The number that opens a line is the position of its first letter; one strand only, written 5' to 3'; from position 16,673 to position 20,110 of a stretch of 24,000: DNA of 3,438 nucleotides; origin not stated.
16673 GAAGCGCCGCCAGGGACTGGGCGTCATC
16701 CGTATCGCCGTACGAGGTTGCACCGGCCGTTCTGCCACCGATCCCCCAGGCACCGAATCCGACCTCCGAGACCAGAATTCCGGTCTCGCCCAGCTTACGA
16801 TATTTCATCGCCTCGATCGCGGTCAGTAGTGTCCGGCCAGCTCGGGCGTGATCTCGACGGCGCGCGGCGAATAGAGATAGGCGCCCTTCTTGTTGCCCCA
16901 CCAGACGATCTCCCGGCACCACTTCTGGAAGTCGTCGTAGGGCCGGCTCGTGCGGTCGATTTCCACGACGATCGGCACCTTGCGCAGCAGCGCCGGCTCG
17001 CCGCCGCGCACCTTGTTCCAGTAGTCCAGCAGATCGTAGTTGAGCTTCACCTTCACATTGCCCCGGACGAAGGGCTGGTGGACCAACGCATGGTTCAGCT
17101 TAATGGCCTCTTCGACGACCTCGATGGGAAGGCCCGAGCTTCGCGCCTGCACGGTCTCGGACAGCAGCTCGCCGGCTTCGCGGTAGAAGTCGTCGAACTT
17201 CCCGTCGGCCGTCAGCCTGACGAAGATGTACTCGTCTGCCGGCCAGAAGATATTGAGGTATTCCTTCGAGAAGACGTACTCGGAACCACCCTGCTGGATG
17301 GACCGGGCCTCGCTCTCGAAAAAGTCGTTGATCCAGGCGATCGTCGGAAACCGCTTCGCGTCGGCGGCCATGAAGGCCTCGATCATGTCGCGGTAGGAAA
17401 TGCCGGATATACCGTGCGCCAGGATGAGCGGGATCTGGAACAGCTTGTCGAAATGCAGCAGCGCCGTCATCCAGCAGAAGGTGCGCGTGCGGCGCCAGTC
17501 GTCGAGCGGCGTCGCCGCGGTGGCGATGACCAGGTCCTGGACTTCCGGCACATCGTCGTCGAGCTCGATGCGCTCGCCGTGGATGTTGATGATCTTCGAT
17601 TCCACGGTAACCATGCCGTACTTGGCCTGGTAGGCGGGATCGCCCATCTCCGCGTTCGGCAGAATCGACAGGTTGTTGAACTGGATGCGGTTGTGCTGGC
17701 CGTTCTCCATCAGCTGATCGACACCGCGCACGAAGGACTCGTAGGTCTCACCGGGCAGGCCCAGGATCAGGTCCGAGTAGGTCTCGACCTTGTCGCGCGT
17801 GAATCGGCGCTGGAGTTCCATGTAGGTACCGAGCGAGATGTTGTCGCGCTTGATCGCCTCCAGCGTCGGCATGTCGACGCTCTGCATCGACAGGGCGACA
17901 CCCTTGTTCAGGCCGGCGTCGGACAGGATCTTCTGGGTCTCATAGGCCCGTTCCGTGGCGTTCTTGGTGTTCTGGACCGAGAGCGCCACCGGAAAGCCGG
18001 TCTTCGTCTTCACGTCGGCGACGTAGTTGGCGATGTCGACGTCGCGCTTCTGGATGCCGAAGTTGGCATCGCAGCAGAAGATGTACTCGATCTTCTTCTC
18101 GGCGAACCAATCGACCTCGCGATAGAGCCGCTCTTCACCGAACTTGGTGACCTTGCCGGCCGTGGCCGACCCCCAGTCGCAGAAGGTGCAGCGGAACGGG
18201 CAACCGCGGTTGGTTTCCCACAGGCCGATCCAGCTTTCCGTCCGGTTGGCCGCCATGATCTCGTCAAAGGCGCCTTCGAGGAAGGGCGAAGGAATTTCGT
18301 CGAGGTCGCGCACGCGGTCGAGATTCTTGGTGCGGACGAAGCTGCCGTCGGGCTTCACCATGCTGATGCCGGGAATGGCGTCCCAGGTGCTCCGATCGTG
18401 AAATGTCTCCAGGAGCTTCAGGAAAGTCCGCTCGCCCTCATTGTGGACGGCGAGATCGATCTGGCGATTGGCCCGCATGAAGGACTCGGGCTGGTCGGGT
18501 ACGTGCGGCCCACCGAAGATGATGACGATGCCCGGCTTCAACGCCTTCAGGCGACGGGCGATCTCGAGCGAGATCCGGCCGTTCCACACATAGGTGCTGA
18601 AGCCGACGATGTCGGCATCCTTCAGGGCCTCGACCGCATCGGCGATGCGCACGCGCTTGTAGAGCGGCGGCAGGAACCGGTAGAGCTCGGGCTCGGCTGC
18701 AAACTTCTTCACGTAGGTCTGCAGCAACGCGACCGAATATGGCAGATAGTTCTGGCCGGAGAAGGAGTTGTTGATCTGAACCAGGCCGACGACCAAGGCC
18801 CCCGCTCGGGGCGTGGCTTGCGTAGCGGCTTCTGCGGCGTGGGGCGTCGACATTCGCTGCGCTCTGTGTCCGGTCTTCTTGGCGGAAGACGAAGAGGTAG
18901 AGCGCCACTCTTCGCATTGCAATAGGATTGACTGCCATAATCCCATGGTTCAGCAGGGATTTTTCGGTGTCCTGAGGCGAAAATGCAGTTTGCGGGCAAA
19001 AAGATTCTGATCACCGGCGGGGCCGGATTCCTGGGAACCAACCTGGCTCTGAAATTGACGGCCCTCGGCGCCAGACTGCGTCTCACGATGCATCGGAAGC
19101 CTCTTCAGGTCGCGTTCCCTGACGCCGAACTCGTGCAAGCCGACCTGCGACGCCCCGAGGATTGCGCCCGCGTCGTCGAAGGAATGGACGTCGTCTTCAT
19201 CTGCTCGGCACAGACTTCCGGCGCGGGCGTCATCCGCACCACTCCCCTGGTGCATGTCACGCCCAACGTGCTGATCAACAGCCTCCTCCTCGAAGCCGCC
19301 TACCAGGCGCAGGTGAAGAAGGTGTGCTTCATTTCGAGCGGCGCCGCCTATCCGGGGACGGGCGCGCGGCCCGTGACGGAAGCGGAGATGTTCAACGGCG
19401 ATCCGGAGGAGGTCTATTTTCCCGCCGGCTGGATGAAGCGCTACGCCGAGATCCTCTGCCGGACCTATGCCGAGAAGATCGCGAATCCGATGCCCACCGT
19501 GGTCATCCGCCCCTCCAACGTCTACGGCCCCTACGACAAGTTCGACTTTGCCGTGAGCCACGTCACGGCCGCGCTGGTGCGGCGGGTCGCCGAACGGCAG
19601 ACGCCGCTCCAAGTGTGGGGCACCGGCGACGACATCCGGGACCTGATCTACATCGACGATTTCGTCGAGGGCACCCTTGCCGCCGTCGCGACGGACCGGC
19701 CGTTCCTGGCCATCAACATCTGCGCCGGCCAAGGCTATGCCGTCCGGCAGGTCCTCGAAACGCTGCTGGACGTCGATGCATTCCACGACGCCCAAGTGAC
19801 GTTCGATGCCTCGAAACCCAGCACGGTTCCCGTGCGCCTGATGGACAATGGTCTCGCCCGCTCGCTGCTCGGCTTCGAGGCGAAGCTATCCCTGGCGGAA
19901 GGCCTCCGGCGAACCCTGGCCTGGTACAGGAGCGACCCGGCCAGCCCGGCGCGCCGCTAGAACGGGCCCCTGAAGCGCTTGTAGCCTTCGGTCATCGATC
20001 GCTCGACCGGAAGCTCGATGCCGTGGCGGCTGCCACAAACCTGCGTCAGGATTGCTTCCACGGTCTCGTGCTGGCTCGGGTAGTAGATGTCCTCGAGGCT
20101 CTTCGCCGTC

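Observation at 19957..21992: Stand-alone TPP-dependent E1 alpha/beta pair with no E2/E3, embedded among sugar-nucleotide enzymes: candidate two-carbon branching (or decarboxylating) activity on a ketosugar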

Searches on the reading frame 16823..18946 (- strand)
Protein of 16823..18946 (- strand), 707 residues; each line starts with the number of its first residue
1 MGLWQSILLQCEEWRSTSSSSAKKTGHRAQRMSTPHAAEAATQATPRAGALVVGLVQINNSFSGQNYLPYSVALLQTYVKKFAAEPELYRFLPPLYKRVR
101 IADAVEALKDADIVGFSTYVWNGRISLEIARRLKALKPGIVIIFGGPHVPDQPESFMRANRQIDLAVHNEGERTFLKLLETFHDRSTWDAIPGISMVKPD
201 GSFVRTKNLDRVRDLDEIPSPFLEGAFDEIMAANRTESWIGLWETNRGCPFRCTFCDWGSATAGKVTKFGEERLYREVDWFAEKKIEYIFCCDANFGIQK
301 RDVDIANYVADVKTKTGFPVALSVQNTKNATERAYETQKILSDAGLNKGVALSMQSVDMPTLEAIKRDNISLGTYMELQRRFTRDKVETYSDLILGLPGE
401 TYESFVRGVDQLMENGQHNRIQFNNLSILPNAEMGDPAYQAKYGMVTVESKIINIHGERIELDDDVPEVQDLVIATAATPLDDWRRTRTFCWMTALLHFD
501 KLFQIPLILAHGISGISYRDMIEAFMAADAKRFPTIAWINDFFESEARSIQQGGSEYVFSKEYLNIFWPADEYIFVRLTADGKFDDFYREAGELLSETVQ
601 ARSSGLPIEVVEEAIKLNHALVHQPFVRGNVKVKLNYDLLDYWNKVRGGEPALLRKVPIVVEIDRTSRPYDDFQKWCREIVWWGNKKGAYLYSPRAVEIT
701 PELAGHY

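Call 4: search_protein_families(library=pfam, proteins=[window:16823-18946:-])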
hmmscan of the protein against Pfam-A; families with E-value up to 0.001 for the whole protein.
window:16823-18946:- (707 aa): 2 families
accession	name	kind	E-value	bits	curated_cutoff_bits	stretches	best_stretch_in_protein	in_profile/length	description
PF04055.27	Radical_SAM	-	3e-14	54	29.5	1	245-407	3-161/166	Radical SAM superfamily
PF02310.24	B12-binding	-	8.3e-13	48.7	32.1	1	100-178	42-120/121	B12 binding domain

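Call 5: search_protein_families(library=ncbifam, proteins=[window:16823-18946:-])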
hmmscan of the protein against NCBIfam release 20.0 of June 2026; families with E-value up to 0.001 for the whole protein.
window:16823-18946:- (707 aa): 23 families
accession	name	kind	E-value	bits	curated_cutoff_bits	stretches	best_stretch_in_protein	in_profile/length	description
NF033712.0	B12_rSAM_KedN5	subfamily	9.2e-87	291.7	700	1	101-450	53-401/624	KedN5 family methylcobalamin-dependent radical SAM C-methyltransferase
TIGR03471.1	HpnJ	equivalog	8.9e-27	94.1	577.6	1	97-454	55-402/472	hopanoid biosynthesis associated radical SAM protein HpnJ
NF050148.1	rSAM_ApyD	equivalog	4e-21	75.1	750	1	90-286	57-245/645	RiPP biosynthesis radical SAM protein ApyD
TIGR03975.1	rSAM_ocin_1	subfamily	1.5e-18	66.6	281.85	1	109-283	127-307/606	RiPP maturation radical SAM C-methyltransferase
TIGR04013.1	B12_SAM_MJ_1487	hypoth_equivalog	2.2e-16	59.7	251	1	99-258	32-169/382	TIGR04013 family B12-binding domain/radical SAM domain-containing protein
TIGR04479.1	bcpD_PhpK_rSAM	subfamily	7e-15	54.4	600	1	114-412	114-406/504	PhpK family radical SAM P-methyltransferase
TIGR04072.2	rSAM_ladder_B12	equivalog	2.8e-13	49.3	360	1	128-450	88-382/443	lipid biosynthesis B12-binding/radical SAM protein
NF038361.1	rSAM_Sden_1168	equivalog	3.9e-12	45.5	575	1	108-450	138-483/560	Sden_1168 family B12-binding radical SAM P-methyltransferase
TIGR02026.1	BchE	equivalog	1.7e-09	37.1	481.35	1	124-410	77-360/497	magnesium-protoporphyrin IX monomethyl ester anaerobic oxidative cyclase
TIGR04367.1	HpnR_B12_rSAM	equivalog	5.8e-09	35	650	1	111-316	61-260/490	hopanoid C-3 methylase HpnR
TIGR04014.1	B12_SAM_MJ_0865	equivalog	1.2e-08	34.2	360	1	127-258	58-178/434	methyl-coenzyme M reductase glutamine C-methyltransferase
NF040542.1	rSAM_RCCLKC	equivalog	1.4e-08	34.3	450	1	105-305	43-246/423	arsinothricin biosynthesis radical SAM protein ArsL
TIGR00089.1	TIGR00089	subfamily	2.7e-08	33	251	1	232-414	135-317/429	MiaB/RimO family radical SAM methylthiotransferase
TIGR01579.1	MiaB-like-C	equivalog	1.1e-06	28.2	357.05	1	131-411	57-314/416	tRNA (N(6)-L-threonylcarbamoyladenosine(37)-C(2))-methylthiotransferase MtaB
TIGR04295.1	B12_rSAM_oligo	hypoth_equivalog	8.4e-06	24.7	400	1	135-301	96-259/422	TIGR04295 family B12-binding domain-containing radical SAM protein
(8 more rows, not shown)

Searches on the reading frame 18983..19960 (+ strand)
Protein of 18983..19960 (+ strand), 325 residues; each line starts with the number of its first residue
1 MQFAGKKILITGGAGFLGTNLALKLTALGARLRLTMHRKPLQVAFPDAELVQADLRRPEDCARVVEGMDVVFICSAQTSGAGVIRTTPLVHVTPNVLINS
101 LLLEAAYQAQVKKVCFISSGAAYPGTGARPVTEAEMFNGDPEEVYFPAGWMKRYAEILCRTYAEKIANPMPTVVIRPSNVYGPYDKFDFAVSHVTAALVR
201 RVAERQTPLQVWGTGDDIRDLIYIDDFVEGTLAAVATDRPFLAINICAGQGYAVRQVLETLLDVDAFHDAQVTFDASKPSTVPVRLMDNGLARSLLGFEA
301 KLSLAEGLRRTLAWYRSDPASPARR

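Call 4: search_protein_families(library=pfam, proteins=[window:18983-19960:+])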
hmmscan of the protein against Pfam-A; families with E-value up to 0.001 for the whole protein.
window:18983-19960:+ (325 aa): 7 families
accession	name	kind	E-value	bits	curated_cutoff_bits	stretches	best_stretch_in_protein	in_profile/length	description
PF01370.27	Epimerase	-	3.2e-41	141.8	20.9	1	8-246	1-239/240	NAD dependent epimerase/dehydratase family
PF16363.11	GDP_Man_Dehyd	-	3.1e-23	83.2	27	1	9-311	1-332/332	GDP-mannose 4,6 dehydratase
PF01073.25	3Beta_HSD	-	4.9e-14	52.5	22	1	9-229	1-223/280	3-beta hydroxysteroid dehydrogenase/isomerase family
PF13460.12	NAD_binding_10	-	5.1e-10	40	27.2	1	12-136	1-116/184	NAD(P)H-binding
PF05368.20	NmrA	-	1.7e-05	25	27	1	6-120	3-108/298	NmrA-like family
PF07993.18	NAD_binding_4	-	8.3e-05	22.3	20.1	0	58-185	79-217/258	Male sterility protein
PF04321.23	RmlD_sub_bind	-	0.00029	20.4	27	1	7-186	2-157/287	RmlD substrate binding domain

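Call 5: search_protein_families(library=ncbifam, proteins=[window:18983-19960:+])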
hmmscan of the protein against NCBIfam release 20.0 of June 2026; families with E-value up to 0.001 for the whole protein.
window:18983-19960:+ (325 aa): 22 families
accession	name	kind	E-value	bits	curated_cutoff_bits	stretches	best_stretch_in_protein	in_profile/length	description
NF047922.1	GDPFucSynFcl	equivalog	4.7e-40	137.9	500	1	6-317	3-303/308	GDP-L-fucose synthase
TIGR01181.1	dTDP_gluc_dehyt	equivalog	2.2e-22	79.6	365.1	1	7-318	1-314/321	dTDP-glucose 4,6-dehydratase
TIGR01179.1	galE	equivalog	2.2e-19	69.4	262.3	1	7-317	1-327/332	UDP-glucose 4-epimerase GalE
TIGR03466.1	HpnA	hypoth_equivalog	6.9e-16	58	367.65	1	7-292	2-271/327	hopanoid-associated sugar epimerase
TIGR04180.1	EDH_00030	hypoth_equivalog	6.8e-15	54.9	475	1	8-300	1-294/297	NAD-dependent 4,6-dehydratase LegB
NF042422.1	oxyalk_red_OleD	equivalog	7.2e-15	55.2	580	1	7-254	2-231/329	2-alkyl-3-oxoalkanoate reductase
TIGR02197.1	heptose_epim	equivalog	3.1e-13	49.6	274.6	1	8-262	1-257/316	ADP-glyceromanno-heptose 6-epimerase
NF042423.1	oxyalk_red_Shew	equivalog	5.8e-13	48.6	580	1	6-253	9-237/331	2-alkyl-3-oxoalkanoate reductase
NF007490.0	PRK10084.1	subfamily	1.9e-11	43.6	649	1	165-317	182-336/361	dTDP-glucose 4,6-dehydratase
NF007582.0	PRK10217.1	equivalog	3.2e-10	39.6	698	1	168-317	178-333/355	dTDP-glucose 4,6-dehydratase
NF011728.1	PRK15181.1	equivalog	3.8e-10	39.3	760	1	50-316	73-338/348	Vi polysaccharide biosynthesis UDP-N-acetylglucosaminuronic acid C-4 epimerase TviC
NF052578.1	StrlDmthSdmBMthl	equivalog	1.3e-09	38.3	600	1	8-237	3-218/328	sterol demethylase protein SdmB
NF043036.1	ErythonDh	equivalog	3.5e-08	33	325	1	7-178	2-184/321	D-erythronate dehydrogenase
TIGR02622.1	CDP_4_6_dhtase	equivalog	7.6e-08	31.9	278.45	1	3-125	2-135/352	CDP-glucose 4,6-dehydratase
NF007956.0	PRK10675.1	subfamily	2.9e-06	26.6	394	0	8-145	3-149/338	UDP-glucose 4-epimerase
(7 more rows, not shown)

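Call 45: search_solved_structures(query=window:18983-19960:+, show_alignments=2, max_evalue=1e-8)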
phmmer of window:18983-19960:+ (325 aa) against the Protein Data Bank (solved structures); distinct sequences matched with E-value up to 1e-8: 65 (the best 60 are shown).
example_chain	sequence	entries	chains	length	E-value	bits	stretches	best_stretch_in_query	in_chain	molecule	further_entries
1e6u_A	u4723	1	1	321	2e-31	112.9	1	50-317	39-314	GDP-FUCOSE SYNTHETASE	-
1e7r_A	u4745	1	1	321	2.2e-31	112.7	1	52-317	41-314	GDP-FUCOSE SYNTHETASE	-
1bsv_A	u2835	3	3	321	3e-31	112.3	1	52-317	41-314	PROTEIN (GDP-FUCOSE SYNTHETASE) | GDP-FUCOSE SYNTHETASE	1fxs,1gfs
1e7s_A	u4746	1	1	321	5e-31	111.6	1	52-317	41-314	GDP-FUCOSE SYNTHETASE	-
1bws_A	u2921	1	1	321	5.6e-31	111.4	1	52-317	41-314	PROTEIN (GDP-4-KETO-6-DEOXY-D-MANNOSE EPIMERASE/REDUCTASE)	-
1e7q_A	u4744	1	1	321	7.4e-31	111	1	50-317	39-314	GDP-FUCOSE SYNTHETASE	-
8du0_A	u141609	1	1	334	3.2e-27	99.1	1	53-313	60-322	GDP-L-fucose synthase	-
7ll6_A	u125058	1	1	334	3.2e-27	99.1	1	53-313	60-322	GDP-L-fucose synthase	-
2c59_A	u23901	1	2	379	3.2e-25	92.5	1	6-317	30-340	GDP-MANNOSE-3', 5'-EPIMERASE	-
2c5a_A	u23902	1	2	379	3.8e-25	92.2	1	6-317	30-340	GDP-MANNOSE-3', 5'-EPIMERASE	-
2c5e_A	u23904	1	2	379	4.3e-25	92.1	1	6-317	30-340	GDP-MANNOSE-3', 5'-EPIMERASE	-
2c54_A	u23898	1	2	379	6.5e-25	91.5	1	6-317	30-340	GDP-MANNOSE-3', 5'-EPIMERASE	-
4zrm_A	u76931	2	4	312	2.9e-24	89.4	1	7-317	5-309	UDP-glucose 4-epimerase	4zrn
8sg0_A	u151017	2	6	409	2.8e-23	86.1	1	7-317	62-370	GDP-mannose 3,5-epimerase | GDP-mannose 3,5 epimerase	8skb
8vr2_A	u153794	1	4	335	1e-21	81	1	2-317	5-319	NAD-dependent epimerase/dehydratase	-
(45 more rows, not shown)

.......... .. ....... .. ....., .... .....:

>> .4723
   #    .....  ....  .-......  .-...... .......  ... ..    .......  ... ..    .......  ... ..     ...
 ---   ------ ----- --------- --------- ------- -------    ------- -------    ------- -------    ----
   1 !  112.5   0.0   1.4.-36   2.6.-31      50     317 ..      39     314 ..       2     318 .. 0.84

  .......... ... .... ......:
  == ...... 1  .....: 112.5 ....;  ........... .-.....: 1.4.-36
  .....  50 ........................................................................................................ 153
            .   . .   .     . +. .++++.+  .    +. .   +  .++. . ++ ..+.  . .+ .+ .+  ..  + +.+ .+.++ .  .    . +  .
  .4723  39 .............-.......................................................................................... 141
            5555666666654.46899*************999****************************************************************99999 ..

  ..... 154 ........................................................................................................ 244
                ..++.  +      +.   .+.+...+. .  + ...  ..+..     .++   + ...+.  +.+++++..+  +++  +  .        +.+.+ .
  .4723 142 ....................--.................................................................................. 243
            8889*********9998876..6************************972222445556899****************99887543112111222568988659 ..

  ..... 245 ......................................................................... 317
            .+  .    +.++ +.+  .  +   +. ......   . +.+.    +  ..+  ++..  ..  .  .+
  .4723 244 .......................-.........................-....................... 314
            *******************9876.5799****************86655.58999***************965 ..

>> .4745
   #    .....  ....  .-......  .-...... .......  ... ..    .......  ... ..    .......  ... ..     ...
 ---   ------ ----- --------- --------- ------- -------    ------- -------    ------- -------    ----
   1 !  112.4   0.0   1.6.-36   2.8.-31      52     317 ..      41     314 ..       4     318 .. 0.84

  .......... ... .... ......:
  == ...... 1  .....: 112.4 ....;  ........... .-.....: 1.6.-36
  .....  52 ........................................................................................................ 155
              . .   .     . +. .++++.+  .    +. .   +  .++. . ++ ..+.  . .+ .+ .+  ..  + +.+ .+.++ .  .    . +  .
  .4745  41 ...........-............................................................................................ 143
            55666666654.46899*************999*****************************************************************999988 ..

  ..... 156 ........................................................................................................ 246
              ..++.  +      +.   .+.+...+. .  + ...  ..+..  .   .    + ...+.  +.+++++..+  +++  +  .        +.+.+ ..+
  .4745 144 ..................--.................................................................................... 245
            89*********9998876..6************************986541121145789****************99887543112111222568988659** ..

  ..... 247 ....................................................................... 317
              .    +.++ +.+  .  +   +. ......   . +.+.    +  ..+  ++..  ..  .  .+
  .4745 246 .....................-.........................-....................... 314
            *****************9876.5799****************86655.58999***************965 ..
